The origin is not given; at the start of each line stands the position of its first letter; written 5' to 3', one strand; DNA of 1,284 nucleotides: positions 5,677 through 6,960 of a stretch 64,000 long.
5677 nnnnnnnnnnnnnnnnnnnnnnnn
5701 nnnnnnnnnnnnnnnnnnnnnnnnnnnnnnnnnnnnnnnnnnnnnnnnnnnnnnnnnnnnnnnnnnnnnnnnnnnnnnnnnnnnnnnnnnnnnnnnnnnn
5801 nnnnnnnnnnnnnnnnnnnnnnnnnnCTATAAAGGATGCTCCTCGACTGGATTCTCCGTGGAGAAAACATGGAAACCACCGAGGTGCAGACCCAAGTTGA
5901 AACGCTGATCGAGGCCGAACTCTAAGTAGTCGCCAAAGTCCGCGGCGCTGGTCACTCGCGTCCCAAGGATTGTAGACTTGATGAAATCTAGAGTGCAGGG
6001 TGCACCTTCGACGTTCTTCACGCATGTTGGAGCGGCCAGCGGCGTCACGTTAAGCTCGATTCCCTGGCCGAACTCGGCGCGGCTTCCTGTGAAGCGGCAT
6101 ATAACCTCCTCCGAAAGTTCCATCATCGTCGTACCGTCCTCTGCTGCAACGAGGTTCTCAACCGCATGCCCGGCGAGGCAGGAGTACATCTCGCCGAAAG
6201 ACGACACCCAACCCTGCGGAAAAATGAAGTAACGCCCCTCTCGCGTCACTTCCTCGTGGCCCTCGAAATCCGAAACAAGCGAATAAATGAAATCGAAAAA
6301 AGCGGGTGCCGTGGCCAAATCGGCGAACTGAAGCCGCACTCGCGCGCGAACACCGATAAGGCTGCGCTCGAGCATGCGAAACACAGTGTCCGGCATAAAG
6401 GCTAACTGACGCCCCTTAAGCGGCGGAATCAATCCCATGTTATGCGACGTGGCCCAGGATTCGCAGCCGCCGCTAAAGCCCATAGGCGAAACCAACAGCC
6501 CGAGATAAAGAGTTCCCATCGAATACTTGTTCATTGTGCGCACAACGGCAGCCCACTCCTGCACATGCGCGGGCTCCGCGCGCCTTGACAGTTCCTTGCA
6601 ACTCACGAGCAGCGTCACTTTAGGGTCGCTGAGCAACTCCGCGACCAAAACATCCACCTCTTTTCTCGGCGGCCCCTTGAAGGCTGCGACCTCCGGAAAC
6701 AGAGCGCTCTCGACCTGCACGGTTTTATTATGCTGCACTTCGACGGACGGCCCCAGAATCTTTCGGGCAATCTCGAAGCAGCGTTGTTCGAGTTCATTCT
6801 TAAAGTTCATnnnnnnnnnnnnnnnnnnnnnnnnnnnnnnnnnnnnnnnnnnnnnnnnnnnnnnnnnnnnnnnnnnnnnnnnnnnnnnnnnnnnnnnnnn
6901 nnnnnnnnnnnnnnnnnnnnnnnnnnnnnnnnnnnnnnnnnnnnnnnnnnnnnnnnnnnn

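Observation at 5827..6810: Mrr-type nuclease domain with an S-x-K variant of the catalytic (D/E/Q)-x-K, fused to a ~200-aa domain without recognisable motifs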

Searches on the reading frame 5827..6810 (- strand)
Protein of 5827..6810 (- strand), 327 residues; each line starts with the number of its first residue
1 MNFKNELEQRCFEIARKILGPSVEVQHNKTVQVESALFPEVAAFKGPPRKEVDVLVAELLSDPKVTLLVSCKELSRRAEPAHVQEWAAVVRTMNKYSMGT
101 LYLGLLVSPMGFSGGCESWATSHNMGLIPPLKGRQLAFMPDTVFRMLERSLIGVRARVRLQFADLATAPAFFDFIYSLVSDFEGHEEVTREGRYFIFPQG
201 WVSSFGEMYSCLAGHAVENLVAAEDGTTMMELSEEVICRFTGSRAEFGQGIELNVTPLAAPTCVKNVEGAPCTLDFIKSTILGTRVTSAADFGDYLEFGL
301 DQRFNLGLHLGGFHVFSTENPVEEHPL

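Call 3: search_protein_families(library=pfam, proteins=[window:5827-6810:-], max_evalue=1)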
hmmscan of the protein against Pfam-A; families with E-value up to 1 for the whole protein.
window:5827-6810:- (327 aa): 1 family
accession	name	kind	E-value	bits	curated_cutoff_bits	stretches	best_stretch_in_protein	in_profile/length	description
PF04471.18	Mrr_cat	-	0.18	12.4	21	1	41-128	25-106/115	Restriction endonuclease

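Call 4: search_protein_families(library=padloc, proteins=[window:5827-6810:-], max_evalue=1)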
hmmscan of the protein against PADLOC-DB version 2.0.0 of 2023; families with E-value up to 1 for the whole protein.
window:5827-6810:- (327 aa): 0 families

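Call 5: search_protein_families(library=ncbifam, proteins=[window:5827-6810:-], max_evalue=1)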
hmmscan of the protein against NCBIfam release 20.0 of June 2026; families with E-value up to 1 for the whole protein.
window:5827-6810:- (327 aa): 0 families

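Call 6: find_homologous_proteins(query=window:5827-6810:-, max_evalue=0.001)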
Query window:5827-6810:- (327 aa): 276 proteins with E <= 0.001 among 3386 candidates; the best 120 are listed.
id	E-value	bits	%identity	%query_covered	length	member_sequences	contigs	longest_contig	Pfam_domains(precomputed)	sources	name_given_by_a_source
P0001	5.4e-219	744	100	100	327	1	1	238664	-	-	-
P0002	1.0e-184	631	84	100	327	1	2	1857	-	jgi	jgi:hypothetical protein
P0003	1.3e-179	614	81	100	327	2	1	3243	-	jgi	jgi:hypothetical protein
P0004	6.8e-155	533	69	100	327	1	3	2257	-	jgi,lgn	jgi:hypothetical protein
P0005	2.7e-154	531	69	100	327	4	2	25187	-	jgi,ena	-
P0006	1.1e-153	529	67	100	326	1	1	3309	-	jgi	jgi:hypothetical protein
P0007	1.7e-153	528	68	100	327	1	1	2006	-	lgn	-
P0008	1.8e-153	528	69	100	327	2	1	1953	-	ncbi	-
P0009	2.6e-153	528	70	100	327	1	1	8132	-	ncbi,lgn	-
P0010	1.7e-151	522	67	100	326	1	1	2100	-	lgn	-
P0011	9.1e-151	519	67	100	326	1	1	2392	-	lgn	-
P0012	3.9e-150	517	68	98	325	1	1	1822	-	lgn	-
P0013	4.3e-150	517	68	100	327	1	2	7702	-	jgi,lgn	jgi:hypothetical protein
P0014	1.1e-149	516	68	100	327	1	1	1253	-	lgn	-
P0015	4.0e-149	514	67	100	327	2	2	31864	-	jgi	jgi:hypothetical protein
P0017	5.4e-148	510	66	100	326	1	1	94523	-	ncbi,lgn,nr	ncbi:MAG TPA: hypothetical protein VGU20_09630 [Stellaceae bacterium]|nr:hypothetical protein [Stell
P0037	1.0e-140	486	61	100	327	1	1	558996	-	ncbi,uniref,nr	ncbi:hypothetical protein [Paraburkholderia acidipaludis]|uniref:hypothetical protein n=1 Tax=Parabu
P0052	5.5e-139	481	64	100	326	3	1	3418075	-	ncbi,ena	-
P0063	2.8e-138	478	65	100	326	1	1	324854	-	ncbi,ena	-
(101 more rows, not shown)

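Call 9: find_encoding_contigs(protein=P0037, flank=8000, max_places=3)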
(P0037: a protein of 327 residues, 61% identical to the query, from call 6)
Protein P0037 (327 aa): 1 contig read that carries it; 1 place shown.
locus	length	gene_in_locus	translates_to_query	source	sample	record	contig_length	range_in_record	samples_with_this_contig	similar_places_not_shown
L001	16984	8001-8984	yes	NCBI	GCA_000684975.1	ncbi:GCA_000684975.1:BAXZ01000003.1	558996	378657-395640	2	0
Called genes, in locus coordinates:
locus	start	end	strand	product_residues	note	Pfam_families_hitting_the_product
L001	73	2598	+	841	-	PF13476:AAA_23 (weak), PF00005:ABC_tran (faint), PF02463:SMC_N (weak), PF13166:AAA_13, PF13304:AAA_21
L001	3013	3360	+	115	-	PF11171:DUF2958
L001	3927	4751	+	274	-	PF06067:DUF932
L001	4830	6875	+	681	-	PF02195:ParB_N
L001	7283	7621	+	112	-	-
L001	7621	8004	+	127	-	-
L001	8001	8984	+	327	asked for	-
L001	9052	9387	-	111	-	-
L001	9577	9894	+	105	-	PF05284:DUF736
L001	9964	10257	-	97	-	PF13560:HTH_31 (weak), PF01381:HTH_3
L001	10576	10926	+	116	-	PF11171:DUF2958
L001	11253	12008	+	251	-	PF20109:Trans_reg_dom, PF22791:DUF7011, PF10074:RovC_DNA-bd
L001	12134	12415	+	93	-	PF12728:HTH_17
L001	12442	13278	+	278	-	PF10134:RPA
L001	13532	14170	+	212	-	PF01656:CbiA, PF02374:ArsA_ATPase (weak), PF07015:VirC1 (weak), PF09140:MipZ (weak), PF10609:ParA (weak), PF13614:AAA_31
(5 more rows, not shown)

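Call 13: find_encoding_contigs(protein=P0052, flank=8000, max_places=3)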
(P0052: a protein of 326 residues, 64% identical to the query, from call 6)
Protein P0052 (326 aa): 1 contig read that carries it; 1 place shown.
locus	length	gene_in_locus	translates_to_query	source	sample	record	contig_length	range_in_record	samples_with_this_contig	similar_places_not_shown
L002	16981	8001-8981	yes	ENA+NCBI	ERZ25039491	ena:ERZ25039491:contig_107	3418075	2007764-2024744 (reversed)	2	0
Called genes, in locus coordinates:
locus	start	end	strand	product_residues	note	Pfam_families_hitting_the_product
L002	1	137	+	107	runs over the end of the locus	-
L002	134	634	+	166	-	-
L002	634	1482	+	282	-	PF00899:ThiF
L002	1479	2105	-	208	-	PF11848:DUF3368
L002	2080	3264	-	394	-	PF13560:HTH_31, PF01381:HTH_3, PF12844:HTH_19 (weak), PF06114:Peptidase_M78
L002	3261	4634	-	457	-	PF06508:QueC (faint)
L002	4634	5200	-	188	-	-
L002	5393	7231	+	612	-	PF07804:HipA_C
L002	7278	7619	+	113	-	-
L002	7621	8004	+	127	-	-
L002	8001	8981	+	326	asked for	-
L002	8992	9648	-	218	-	-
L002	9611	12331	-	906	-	PF18731:HEPN_Swt1, PF04465:DUF499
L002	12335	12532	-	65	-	-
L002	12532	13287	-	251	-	-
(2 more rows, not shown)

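Call 14: find_encoding_contigs(protein=P0017, flank=8000, max_places=3)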
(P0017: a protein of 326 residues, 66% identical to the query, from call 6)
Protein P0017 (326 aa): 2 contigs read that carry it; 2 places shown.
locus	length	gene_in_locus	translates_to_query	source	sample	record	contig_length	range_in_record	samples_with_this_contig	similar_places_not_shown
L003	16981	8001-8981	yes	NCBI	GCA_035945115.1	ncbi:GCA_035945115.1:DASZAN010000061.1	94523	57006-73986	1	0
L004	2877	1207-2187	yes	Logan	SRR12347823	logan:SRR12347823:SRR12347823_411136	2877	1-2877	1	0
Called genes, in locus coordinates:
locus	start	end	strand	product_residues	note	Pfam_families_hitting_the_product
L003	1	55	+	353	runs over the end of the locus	PF01073:3Beta_HSD, PF01370:Epimerase, PF02719:Polysacc_synt_2 (faint), PF16363:GDP_Man_Dehyd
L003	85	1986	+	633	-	PF13522:GATase_6, PF13537:GATase_7, PF00733:Asn_synthase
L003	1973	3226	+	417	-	PF13439:Glyco_transf_4, PF13579:Glyco_trans_4_4, PF00534:Glycos_transf_1, PF13692:Glyco_trans_1_4, PF13524:Glyco_trans_1_2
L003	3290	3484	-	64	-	-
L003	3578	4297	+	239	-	PF00027:cNMP_binding, PF13545:HTH_Crp_2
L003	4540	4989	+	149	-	PF00111:Fer2, PF01799:Fer2_2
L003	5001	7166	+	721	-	PF20256:MoCoBD_2, PF02738:MoCoBD_1, PF20256:MoCoBD_2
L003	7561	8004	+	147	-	-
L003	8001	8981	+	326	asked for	-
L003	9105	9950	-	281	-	PF10386:DUF2441 (weak)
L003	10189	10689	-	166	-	-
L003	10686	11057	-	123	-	-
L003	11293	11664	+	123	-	PF14346:DUF4398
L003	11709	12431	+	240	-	PF05359:DUF748 (faint), PF14346:DUF4398, PF00691:OmpA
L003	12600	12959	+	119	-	-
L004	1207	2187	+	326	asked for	-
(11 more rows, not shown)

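Call 15: find_encoding_contigs(protein=P0063, flank=8000, max_places=3)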
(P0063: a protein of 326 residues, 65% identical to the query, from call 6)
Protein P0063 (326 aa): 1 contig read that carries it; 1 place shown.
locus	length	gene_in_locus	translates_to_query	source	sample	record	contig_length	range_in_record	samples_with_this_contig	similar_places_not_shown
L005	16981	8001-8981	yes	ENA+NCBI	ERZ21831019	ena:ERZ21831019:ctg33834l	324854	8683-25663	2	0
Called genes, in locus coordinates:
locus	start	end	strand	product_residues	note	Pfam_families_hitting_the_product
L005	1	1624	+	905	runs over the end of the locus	PF08751:TrwC, PF12775:AAA_7 (faint), PF13604:AAA_30, PF01443:Viral_helicase1 (faint), PF13245:AAA_19, PF22232:TraI_hel_assoc_N (weak)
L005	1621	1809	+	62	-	-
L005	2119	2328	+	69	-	-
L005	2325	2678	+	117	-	-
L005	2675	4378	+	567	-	PF02534:T4SS-DNA_transf, PF10412:TrwB_AAD_bind, PF01935:DUF87 (faint), PF12696:TraG-D_C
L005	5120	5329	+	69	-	-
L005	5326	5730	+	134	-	-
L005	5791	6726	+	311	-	-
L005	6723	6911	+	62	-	-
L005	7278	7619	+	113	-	-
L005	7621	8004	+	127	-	-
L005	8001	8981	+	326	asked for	-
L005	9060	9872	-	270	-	PF09509:Hypoth_Ymh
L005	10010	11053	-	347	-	-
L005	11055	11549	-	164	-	PF01381:HTH_3, PF07022:Phage_CI_repr (weak), PF12844:HTH_19, PF13443:HTH_26 (weak), PF13560:HTH_31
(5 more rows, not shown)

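Call 16: search_solved_structures(query=A1, max_evalue=10, show_alignments=3)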
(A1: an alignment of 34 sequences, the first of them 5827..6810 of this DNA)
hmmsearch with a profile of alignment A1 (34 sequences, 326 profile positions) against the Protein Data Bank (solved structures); distinct sequences matched with E-value up to 10: 0.

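Call 17: search_protein_families(library=phrogs, proteins=[window:5827-6810:-], max_evalue=1)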
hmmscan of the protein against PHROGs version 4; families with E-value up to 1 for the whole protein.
window:5827-6810:- (327 aa): 1 family
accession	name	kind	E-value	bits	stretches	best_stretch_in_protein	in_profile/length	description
phrog_4282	-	unknown function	0.12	13.3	1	214-250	41-77/167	-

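Call 18: predict_structure(alignment_id=A1)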
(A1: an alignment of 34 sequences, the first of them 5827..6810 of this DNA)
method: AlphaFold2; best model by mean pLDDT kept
length: 327 residues; sequences in the alignment: 34
mean_pLDDT: 82.2   pTM: 0.60
mean pLDDT of the five models: 82.2, 81.4, 81.1, 76.1, 71.5
residues with pLDDT >= 90: 93; 70-90: 185; 50-70: 40; < 50: 9
segments of 3 or more residues with pLDDT < 50: 47-49, 184-189
pLDDT, mean of each block of 10 residues (from residue 1): 81 87 75 58 52 79 90 84 83 84 90 83 84 65 83 82 85 81 50 85 81 94 96 96 92 87 87 97 90 83 89 86 71
secondary structure, 60 per line:
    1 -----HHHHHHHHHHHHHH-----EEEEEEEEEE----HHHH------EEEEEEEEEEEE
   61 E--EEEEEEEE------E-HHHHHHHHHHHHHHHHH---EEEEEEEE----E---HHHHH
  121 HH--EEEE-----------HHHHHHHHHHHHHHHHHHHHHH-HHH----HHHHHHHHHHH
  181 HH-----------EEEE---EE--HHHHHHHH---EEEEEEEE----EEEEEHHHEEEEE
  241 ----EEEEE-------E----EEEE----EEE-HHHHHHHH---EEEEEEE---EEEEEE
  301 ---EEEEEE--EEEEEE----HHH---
elements in order: H6-19 E25-34 H39-42 E49-61 E64-71 H80-96 E100-107 H116-122 E125-128 H140-161 H170-182 E194-197 H205-212 E216-223 E228-232 E236-240 E245-249 E262-265 E270-272 H274-281 E285-291 E295-300 E304-309 E312-317

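Call 20: fold_search(model_id=the predicted structure, library=pdb)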
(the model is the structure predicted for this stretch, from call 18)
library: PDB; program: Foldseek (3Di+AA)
matches with E <= 10: 876; with E <= 0.001: 0
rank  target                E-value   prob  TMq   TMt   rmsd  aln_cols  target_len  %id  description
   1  9gy4_Z                1.1e-03  1.00  0.24  0.12   5.4       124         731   15  60S ribosomal subunit in complex with E3-UFM1 ligase and RQC machinery components NEMF and LTN1 (Composite map) (released 2025-05-14)
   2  1y88                  1.3e-03  0.98  0.24  0.39  14.6       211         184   13  Crystal Structure of Protein of Unknown Function AF1548 (released 2004-12-21)
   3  5h3x                  2.7e-03  1.00  0.25  0.30   5.3       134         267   10  The structure of the N-terminal of the fibronectin/fibrinogen-binding protein from Streptococcus suis (FBPS) (released 2016-11-16)
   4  6pon_B                3.8e-03  1.00  0.25  0.30   4.7       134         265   10  CRYSTAL STRUCTURE OF THE N-TERMINAL DOMAIN OF FIBRONECTIN- BINDING PROTEIN PAVA FROM STREPTOCOCCUS PNEUMONIAE (released 2019-07-31)
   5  5gke_A                3.8e-03  0.99  0.24  0.31   7.7       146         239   16  Structure of EndoMS-dsDNA1 complex (released 2016-11-02)
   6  8s1u_H                8.8e-03  1.00  0.25  0.16   4.9       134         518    9  YlmH bound to stalled 50S subunits with RqcH and PtRNA (released 2024-06-12)
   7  6pon_A                8.8e-03  1.00  0.24  0.30   5.2       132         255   10  CRYSTAL STRUCTURE OF THE N-TERMINAL DOMAIN OF FIBRONECTIN- BINDING PROTEIN PAVA FROM STREPTOCOCCUS PNEUMONIAE (released 2019-07-31)
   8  3doa                  9.3e-03  1.00  0.23  0.28   6.8       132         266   11  The crystal structure of the fibrinogen binding protein from Staphylococcus aureus (released 2008-09-30)
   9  7qep_RA               1.9e-02  0.38  0.11  0.11  11.7       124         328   13  Cryo-EM structure of the ribosome from Encephalitozoon cuniculi (released 2022-02-09)
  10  2vld_A                2.3e-02  0.95  0.22  0.31   8.2       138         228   14  crystal structure of a repair endonuclease from Pyrococcus abyssi (released 2009-05-19)
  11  7aqd_R                2.4e-02  0.99  0.24  0.19   4.4       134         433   10  Structure of the bacterial RQC complex (Translocating State) (released 2020-11-25)
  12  3gq3_A                2.5e-02  0.90  0.18  0.23   5.7       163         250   10  MutM encountering an intrahelical 8-oxoguanine (oxoG) lesion in EC5-loop deletion complex (released 2009-11-10)
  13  5ojp_C                2.7e-02  0.38  0.14  0.15  10.8       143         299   14  YCF48 bound to D1 peptide (released 2018-08-08)
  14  6wam_F                3.6e-02  0.33  0.21  0.17  17.4       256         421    8  Structure of Acinetobacter baumannii Cap4 SAVED/CARF-domain containing receptor (released 2020-06-17)
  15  6vm6_B                3.6e-02  0.33  0.20  0.16  17.4       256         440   10  Structure of Acinetobacter baumannii Cap4 SAVED/CARF-domain containing receptor with the cyclic trinucleotide 2'3'3'-c (released 2020-06-17)
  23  2vld_B                5.1e-02  0.90  0.23  0.31   8.1       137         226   14  crystal structure of a repair endonuclease from Pyrococcus abyssi (released 2009-05-19)
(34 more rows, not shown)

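Call 21: search_protein_representatives(alignment_id=A1)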
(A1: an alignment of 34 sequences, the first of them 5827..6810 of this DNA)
Query: 34 sequences, 326 profile positions. Proteins with E-value up to 0.001 (for the whole library): 79; up to 1e-10: 61; up to 1e-30: 33. The best 79 are listed.
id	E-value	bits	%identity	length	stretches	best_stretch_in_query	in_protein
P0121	9.6e-153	524.3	-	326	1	1-324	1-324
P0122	2.1e-111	388.5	-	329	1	1-325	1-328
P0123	3.6e-110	384.4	-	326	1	1-325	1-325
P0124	9.1e-105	366.7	-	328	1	1-325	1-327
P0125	4.3e-102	357.9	-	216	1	1-210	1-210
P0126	3.7e-99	348.2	-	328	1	1-308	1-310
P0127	1.7e-93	329.7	-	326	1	1-311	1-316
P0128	2.3e-91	322.6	-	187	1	52-216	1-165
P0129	3.5e-87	308.8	-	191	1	136-326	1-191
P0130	4.6e-87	308.5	-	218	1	55-222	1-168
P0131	4.1e-86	305.4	-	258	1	90-282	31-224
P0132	9.1e-83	294.4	-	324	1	1-326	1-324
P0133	9.6e-70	251.6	-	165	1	1-159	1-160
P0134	1.9e-62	227.6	-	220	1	105-320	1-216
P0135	4.0e-58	213.4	-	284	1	47-310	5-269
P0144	5.5e-42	160.3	-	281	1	24-251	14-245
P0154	1.9e-30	122.4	-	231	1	49-145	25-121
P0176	5.0e-13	65.2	-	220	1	174-244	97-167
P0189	1.4e-06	43.9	-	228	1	37-135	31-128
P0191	1.9e-06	43.6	-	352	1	2-135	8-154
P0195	6.3e-05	38.6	-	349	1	24-180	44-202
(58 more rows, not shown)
